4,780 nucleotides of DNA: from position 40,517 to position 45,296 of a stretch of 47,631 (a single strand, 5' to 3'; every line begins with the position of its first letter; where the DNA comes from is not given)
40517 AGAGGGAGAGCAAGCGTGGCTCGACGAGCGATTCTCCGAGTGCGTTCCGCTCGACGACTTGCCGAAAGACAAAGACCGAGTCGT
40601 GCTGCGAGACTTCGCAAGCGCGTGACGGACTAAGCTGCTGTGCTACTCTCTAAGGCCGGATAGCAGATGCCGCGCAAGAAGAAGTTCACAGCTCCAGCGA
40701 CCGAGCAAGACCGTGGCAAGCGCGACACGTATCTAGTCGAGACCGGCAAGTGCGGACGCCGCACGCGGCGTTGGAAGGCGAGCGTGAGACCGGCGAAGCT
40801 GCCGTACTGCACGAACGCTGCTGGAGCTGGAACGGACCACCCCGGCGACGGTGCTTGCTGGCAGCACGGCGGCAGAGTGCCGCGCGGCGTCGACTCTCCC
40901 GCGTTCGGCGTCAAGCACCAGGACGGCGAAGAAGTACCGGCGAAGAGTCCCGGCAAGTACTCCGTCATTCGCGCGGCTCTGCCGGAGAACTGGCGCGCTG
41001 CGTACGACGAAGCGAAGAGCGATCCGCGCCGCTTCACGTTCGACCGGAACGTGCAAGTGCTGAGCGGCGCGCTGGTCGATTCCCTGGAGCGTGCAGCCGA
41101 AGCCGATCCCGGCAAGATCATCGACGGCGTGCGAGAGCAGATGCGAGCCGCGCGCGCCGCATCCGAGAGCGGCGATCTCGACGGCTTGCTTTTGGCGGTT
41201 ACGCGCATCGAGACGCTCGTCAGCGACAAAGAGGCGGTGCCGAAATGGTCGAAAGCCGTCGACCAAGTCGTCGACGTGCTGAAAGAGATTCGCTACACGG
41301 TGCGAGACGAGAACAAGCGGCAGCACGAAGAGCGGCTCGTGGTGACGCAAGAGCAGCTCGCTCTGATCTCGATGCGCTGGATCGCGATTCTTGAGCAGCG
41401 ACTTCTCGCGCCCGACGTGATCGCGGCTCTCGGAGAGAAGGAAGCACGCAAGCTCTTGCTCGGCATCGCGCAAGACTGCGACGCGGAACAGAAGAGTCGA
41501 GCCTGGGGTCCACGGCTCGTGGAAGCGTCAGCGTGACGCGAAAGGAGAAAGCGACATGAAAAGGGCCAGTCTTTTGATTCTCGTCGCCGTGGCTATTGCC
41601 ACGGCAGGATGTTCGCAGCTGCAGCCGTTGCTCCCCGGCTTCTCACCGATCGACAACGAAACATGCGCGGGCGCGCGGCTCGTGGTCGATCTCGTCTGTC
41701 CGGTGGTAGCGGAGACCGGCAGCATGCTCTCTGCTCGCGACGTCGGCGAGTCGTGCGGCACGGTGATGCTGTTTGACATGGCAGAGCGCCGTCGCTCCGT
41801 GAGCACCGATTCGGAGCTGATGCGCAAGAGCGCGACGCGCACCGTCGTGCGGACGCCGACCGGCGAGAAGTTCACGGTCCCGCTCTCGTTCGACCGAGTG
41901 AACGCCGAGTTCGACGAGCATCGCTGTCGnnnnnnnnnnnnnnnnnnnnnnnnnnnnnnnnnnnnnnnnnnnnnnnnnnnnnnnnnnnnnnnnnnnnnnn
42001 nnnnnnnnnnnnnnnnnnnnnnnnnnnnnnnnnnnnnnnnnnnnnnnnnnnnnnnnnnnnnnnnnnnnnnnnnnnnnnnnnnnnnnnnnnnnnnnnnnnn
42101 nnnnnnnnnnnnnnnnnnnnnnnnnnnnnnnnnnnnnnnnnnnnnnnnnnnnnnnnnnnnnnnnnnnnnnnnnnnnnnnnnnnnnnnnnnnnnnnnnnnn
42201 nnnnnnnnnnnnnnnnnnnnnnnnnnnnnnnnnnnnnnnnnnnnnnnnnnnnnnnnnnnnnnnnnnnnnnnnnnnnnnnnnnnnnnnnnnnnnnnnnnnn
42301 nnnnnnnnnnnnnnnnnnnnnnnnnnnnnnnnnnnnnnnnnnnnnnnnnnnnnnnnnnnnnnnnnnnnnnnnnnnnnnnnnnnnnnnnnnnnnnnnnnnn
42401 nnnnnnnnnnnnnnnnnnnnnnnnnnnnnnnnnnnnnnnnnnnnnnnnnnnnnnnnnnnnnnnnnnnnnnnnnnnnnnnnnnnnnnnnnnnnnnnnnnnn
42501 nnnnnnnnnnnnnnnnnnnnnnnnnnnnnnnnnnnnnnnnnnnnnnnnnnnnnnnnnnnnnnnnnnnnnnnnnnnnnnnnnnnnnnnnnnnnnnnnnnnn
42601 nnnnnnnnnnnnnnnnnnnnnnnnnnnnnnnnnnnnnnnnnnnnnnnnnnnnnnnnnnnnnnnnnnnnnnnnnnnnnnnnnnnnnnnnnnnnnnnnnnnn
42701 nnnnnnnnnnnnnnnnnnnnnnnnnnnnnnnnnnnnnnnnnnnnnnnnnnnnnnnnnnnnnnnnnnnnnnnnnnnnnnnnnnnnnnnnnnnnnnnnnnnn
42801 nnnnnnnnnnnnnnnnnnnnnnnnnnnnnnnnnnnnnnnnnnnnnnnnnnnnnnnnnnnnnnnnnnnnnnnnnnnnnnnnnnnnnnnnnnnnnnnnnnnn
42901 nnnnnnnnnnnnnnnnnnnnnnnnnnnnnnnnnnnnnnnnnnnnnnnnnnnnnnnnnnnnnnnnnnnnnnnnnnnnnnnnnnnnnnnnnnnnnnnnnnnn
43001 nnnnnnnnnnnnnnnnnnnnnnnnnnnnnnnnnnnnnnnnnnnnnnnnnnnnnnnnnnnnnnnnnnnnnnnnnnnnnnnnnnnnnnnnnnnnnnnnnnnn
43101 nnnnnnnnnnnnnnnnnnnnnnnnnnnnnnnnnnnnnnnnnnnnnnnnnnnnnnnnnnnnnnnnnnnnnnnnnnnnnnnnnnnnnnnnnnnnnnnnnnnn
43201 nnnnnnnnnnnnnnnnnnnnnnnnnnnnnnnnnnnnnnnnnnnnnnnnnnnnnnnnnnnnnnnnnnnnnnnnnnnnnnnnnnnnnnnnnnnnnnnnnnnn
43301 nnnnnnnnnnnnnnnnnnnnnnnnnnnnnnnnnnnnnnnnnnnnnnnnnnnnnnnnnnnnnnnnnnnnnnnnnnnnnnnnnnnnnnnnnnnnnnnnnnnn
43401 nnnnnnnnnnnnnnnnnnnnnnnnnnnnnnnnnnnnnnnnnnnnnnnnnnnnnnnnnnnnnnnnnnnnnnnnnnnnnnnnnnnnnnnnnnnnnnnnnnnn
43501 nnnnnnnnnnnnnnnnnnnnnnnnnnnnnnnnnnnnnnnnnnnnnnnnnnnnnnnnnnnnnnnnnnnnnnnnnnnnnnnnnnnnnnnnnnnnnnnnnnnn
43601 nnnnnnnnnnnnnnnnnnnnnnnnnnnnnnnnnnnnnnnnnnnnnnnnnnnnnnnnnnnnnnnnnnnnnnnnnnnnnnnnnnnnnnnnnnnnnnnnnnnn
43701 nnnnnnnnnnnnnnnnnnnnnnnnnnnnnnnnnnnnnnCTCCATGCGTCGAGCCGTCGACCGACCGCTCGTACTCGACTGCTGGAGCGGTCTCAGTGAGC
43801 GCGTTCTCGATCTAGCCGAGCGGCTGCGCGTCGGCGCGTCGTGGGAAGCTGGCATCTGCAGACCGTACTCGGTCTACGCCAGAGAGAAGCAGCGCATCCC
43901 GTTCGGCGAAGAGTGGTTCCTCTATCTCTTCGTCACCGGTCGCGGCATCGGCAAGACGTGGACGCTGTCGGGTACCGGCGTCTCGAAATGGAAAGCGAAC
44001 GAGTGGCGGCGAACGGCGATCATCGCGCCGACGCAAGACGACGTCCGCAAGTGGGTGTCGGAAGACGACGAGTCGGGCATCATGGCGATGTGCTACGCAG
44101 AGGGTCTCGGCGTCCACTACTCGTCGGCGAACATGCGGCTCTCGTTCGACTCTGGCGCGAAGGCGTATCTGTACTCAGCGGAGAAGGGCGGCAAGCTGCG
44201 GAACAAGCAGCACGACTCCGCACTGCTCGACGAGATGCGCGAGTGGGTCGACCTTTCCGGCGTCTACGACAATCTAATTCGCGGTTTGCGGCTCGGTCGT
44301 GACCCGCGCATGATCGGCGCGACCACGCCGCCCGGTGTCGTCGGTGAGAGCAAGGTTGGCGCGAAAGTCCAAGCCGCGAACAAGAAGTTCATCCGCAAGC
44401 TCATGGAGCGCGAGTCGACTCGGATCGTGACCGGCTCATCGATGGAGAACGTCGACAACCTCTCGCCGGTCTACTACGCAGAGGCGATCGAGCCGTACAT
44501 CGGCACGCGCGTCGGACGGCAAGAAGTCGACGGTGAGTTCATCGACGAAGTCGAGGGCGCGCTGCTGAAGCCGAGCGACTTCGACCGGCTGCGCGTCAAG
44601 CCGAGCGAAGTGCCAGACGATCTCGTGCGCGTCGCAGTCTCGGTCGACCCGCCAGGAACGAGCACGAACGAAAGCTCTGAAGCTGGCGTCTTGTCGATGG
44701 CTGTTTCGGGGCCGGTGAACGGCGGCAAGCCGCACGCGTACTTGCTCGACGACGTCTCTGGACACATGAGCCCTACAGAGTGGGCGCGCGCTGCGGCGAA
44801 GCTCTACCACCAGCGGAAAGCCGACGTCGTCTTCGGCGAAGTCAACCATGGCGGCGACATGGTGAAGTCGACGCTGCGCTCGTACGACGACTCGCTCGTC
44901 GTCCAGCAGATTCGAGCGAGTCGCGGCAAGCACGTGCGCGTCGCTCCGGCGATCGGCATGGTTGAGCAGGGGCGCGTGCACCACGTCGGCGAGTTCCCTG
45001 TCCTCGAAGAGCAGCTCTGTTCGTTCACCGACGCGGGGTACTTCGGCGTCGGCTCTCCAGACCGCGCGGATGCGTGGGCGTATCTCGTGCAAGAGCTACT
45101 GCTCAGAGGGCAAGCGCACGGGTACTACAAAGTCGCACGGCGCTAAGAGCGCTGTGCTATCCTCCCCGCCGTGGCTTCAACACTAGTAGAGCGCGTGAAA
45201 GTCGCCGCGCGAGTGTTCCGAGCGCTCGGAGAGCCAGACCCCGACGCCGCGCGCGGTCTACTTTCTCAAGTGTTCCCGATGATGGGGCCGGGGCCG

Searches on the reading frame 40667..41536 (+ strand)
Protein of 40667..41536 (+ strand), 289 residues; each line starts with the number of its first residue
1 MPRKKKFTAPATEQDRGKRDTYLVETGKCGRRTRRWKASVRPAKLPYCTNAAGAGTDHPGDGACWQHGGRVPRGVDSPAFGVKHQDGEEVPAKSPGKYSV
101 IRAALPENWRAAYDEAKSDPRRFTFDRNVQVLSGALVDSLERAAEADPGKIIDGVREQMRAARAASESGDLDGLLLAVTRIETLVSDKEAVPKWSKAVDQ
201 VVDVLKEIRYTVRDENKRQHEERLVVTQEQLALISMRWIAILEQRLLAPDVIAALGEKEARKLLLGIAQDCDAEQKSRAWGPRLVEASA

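Call 76: search_protein_families(library=phrogs, proteins=[window:40667-41536:+], max_evalue=0.00001)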
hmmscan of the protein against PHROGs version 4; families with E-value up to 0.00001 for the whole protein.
window:40667-41536:+ (289 aa): 0 families

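Call 92: search_protein_families(library=pfam, alignment_id=A6, max_evalue=0.001)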
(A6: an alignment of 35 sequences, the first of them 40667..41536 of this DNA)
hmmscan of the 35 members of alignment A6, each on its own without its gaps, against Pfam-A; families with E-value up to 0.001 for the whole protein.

A. member 1, window:40667-41536:+ (289 aa): 0 families

B. families by the number of members that match (of 35 scanned): 4 families
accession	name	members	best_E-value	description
PF05065.19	Phage_capsid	1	4.1e-37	Phage capsid family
PF18906.5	Phage_tube_2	1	2e-25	Phage tail tube protein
PF04586.22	Peptidase_S78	1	8.7e-05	Caudovirus prohead serine protease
PF02038.21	ATP1G1_PLM_MAT8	1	0.00019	ATP1G1/PLM/MAT8 family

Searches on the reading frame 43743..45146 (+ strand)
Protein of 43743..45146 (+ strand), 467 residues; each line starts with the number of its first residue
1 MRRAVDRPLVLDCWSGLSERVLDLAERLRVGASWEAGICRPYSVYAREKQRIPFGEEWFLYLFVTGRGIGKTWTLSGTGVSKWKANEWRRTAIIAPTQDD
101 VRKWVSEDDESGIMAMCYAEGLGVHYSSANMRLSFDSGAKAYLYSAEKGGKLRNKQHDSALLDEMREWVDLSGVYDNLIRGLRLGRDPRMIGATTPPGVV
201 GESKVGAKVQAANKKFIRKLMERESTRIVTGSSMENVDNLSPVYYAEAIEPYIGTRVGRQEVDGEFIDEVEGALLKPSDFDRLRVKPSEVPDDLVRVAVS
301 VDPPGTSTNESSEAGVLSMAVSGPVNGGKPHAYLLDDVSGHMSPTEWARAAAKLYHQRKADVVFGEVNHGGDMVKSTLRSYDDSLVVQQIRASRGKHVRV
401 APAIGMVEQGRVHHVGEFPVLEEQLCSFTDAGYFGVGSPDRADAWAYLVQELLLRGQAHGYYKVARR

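Call 76: search_protein_families(library=phrogs, proteins=[window:43743-45146:+], max_evalue=0.00001)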
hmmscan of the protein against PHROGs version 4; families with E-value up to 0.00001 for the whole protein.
window:43743-45146:+ (467 aa): 3 families
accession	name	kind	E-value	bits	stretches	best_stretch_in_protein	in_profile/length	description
phrog_38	-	head and packaging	8.2e-19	68.7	1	271-455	524-706/760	terminase large subunit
phrog_979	-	head and packaging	7e-18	65.6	1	213-453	349-600/642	terminase large subunit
phrog_2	-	head and packaging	3.4e-17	63.5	1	55-453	275-593/807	terminase large subunit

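Call 77: search_dna_similar(query=window:43743-45146:+, collection=phages, mode=protein, max_rows=15)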
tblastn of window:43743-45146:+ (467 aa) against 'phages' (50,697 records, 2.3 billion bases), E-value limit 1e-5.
Records with a match: 293; places in all: 296; records where one place covers at least 80% of the query: 107.
Best place of each record, by identity: <60% 293.
By first word of the organism name: Gordonia 99; Vibrio 64; Microbacterium 50; Arthrobacter 18; Caulobacter 6; Escherichia 6; Streptomyces 5; Salinibacter 5; Pseudomonas 5; Bacteriophage 4; and 18 more.
By host as written in the record: Gordonia terrae 3612 79; - 62; Microbacterium foliorum NRRL B-24224 31; Microbacterium foliorum NRRL B-24224 SEA 12; Gordonia terrae CAG3 10; Arthrobacter globiformis B-2979 8; Gordonia terrae NRRL B-16283 6; Microbacterium paraoxydans NRRL B-14843 5; and 47 more.
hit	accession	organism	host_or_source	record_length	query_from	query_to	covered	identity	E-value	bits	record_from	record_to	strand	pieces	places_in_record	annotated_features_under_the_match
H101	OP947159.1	Desulfofustis phage LS06-2018-MD02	-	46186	42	458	89%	36.5%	1e-72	254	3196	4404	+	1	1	terminase large subunit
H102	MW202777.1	Caudoviricetes sp.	Manatee Spring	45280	42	452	88%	36.3%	2e-73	257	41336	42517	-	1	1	large terminase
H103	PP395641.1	Microcystis phage Mae-JY09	Microcystis aeruginosa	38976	47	458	88%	36.1%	5e-57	209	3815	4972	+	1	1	terminase large subunit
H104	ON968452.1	Pseudanabaena phage Pan1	Pseudanabaena sp.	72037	17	457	94%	33.3%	1e-58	214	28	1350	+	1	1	terminase large subunit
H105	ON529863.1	Brevundimonas phage vB_BpoS-Polewnik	Brevundimonas pondensis LVF1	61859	36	463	92%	33.8%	1e-62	226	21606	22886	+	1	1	terminase large subunit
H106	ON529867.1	Brevundimonas phage vB_BpoS-Strzyga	Brevundimonas pondensis LVF1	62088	36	463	92%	33.8%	3e-62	224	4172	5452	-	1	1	terminase large subunit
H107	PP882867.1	Dinoroseobacter phage vB_DshS_R26L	Dinoroseobacter shibae DFL12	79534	46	456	88%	35.1%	2e-58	213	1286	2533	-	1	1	large packaging protein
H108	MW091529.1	Bacteriophage sp. 103231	sewage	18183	31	454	91%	33.9%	6e-58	212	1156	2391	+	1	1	DNA-packaging protein | hypothetical protein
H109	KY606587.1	Dinoroseobacter phage vB_DshS-R5C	Dinoroseobacter shibae DFL12T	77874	42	457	89%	34.1%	1e-48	185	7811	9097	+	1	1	large packaging protein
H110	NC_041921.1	Dinoroseobacter phage vB_DshS-R5C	Dinoroseobacter shibae DFL12T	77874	42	457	89%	34.1%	1e-48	185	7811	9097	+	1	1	terminase large subunit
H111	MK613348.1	Roseobacter phage CRP-6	Rhodobacteraceae bacterium FZCC0042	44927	42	458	89%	33.4%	3e-57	210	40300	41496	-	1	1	terminase large subunit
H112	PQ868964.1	Curtobacterium phage Kithara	Curtobacterium flaccumfaciens NRRL ...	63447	41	452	88%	33.5%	2e-44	172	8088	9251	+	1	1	20: terminase large subunit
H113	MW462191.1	Bacteriophage sp.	freshwater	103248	44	455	88%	33.3%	3e-60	219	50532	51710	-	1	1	terminase protein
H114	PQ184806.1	Arthrobacter phage MellowYellow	Arthrobacter globiformis B-2979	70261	41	452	88%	33.0%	4e-53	198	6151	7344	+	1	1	17: terminase large subunit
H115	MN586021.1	Arthrobacter phage Beagle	Arthrobacter globiformis NRRL B-2979 SEA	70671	41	452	88%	33.0%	2e-52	196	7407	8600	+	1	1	21: terminase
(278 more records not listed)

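Call 115: find_related_loci(query=window:43743-45146:+, collection=genome_contigs, flank=3000)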
Query window:43743-45146:+ (467 aa) in genome_contigs; peptide patterns used: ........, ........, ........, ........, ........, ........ (x = any residue, [..] = any of these).
97 stretches matched a pattern; 2 encode a relative of the query (tblastn E <= 1e-3); 2 distinct loci.
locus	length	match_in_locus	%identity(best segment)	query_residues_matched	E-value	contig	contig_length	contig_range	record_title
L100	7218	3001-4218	36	36-458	1e-68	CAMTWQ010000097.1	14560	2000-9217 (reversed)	MAG: uncultured Alphaproteobacteria bacterium isolate G02_MAG_00016 genome assembly, contig: G02_MAG_00016_000000000031,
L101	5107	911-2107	32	42-452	7e-56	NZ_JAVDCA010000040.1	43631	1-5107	Astrobacterium formosum strain Astr-EGSB 40, whole genome shotgun sequence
